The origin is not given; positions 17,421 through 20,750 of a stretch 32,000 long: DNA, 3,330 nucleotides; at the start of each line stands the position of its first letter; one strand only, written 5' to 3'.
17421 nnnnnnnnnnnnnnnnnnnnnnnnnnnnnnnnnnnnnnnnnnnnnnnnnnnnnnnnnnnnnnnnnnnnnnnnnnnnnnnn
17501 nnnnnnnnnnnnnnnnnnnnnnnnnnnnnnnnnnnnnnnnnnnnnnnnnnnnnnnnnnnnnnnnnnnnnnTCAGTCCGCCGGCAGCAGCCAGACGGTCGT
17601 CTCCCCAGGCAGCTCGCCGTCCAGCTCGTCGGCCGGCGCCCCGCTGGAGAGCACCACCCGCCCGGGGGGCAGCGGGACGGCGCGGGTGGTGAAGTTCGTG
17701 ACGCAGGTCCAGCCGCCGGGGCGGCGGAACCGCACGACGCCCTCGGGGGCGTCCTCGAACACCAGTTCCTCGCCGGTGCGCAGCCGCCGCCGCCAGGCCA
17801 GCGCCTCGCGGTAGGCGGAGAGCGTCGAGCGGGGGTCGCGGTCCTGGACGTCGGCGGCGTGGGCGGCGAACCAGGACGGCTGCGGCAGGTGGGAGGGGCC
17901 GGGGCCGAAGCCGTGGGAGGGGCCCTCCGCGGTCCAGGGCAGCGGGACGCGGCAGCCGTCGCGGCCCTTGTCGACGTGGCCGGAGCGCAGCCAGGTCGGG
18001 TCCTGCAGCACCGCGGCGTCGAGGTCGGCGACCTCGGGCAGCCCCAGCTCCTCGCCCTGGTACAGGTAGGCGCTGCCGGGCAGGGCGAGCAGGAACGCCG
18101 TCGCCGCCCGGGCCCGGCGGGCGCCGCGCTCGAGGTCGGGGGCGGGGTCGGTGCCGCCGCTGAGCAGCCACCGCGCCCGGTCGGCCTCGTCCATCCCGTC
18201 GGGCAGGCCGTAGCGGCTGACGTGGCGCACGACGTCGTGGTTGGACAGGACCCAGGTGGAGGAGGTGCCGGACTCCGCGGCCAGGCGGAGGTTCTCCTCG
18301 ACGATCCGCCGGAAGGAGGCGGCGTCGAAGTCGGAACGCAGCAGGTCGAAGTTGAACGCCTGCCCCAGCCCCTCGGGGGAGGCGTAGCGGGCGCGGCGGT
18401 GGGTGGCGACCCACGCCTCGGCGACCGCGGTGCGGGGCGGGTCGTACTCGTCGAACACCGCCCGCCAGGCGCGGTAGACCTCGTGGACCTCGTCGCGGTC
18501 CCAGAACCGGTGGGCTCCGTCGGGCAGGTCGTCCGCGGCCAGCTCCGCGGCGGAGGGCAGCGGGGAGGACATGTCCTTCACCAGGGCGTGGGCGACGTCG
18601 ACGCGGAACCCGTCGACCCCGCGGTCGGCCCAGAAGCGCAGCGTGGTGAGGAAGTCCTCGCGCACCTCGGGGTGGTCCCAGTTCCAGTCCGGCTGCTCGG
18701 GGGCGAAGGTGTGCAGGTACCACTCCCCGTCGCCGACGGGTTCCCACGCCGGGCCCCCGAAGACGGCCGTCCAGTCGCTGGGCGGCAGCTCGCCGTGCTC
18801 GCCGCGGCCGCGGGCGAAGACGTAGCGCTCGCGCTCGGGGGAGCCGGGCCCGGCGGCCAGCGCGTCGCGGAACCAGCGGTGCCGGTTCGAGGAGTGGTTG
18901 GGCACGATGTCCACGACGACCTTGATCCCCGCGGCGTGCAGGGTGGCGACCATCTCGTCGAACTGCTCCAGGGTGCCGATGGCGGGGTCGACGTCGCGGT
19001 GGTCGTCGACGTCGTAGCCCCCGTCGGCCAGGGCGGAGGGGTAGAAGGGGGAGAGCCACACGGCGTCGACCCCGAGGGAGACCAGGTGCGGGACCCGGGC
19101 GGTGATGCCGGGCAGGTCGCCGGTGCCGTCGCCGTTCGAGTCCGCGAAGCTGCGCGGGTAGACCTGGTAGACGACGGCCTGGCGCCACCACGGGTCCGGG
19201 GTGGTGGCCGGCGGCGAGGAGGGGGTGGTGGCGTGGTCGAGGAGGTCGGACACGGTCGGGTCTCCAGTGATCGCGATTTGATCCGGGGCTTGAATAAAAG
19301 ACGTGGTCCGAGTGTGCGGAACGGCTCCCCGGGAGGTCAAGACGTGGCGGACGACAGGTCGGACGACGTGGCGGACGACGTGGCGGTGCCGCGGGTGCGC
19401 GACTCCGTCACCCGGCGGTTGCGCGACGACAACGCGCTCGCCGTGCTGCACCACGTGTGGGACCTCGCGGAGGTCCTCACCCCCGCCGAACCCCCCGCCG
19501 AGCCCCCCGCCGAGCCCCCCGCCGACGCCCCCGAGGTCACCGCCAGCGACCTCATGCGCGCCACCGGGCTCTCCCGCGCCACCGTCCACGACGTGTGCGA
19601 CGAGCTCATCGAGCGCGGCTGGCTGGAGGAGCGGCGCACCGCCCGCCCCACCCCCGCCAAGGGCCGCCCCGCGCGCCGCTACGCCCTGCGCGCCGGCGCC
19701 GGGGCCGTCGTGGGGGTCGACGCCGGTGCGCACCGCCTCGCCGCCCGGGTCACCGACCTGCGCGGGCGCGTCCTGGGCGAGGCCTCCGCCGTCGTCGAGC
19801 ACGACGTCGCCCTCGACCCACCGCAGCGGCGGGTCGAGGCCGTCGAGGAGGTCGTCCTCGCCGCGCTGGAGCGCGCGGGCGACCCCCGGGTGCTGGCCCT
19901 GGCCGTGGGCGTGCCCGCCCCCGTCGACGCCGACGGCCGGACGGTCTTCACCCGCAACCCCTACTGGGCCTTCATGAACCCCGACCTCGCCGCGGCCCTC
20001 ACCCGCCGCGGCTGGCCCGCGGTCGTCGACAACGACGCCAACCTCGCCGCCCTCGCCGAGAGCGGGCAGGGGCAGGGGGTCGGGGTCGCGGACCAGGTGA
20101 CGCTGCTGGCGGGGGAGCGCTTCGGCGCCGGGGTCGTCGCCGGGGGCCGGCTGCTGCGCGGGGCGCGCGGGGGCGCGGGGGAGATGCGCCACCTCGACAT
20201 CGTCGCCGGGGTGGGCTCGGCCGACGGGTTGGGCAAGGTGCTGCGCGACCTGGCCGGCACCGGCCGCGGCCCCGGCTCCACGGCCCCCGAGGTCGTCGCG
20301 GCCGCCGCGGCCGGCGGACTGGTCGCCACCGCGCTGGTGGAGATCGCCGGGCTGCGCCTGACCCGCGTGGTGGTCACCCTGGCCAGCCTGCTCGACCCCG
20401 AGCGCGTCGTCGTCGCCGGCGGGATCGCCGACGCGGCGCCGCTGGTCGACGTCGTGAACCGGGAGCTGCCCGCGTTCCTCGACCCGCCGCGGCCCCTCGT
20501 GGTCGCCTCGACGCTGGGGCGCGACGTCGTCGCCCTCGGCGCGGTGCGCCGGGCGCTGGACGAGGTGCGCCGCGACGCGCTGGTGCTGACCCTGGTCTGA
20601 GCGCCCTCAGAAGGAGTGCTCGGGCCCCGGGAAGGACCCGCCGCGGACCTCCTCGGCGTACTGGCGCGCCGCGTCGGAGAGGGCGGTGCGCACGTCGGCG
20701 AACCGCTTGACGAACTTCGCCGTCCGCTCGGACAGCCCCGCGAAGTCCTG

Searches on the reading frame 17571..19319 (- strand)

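Call 40: search_protein_families(library=pfam, proteins=[window:17571-19319:-], max_evalue=0.001)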
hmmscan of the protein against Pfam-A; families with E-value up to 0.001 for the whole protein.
window:17571-19319:- (582 aa): 1 family
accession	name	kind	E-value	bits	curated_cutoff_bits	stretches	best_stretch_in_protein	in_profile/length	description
PF00128.31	Alpha-amylase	-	5.4e-85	286.7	22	1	52-512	1-439/446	Alpha amylase, catalytic domain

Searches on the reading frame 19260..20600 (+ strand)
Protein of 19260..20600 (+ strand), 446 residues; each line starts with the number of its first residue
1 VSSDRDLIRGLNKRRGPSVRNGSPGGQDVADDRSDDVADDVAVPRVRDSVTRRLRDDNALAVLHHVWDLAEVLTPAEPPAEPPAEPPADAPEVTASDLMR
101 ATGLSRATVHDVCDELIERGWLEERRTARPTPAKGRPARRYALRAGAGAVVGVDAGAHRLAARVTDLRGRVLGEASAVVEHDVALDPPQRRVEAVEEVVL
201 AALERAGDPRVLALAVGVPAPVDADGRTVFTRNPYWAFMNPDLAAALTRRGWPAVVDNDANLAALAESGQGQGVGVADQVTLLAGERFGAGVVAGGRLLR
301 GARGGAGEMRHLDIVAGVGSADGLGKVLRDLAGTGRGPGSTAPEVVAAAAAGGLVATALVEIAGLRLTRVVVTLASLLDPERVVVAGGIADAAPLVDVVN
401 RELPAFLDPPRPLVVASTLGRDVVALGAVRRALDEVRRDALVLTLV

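Call 40: search_protein_families(library=pfam, proteins=[window:19260-20600:+], max_evalue=0.001)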
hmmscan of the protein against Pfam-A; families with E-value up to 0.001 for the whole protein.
window:19260-20600:+ (446 aa): 4 families
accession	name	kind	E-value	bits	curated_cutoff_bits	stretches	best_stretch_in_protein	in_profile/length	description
PF00480.26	ROK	-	5.8e-29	102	22.9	1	151-429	2-288/294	ROK family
PF12802.13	MarR_2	-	1.4e-07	32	27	1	89-128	16-56/61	MarR family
PF09339.16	HTH_IclR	-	2.7e-07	30.7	22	1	90-124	16-50/52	IclR helix-turn-helix domain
PF13412.12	HTH_24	-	0.00064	19.7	21.9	0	90-123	15-48/48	Winged helix-turn-helix DNA-binding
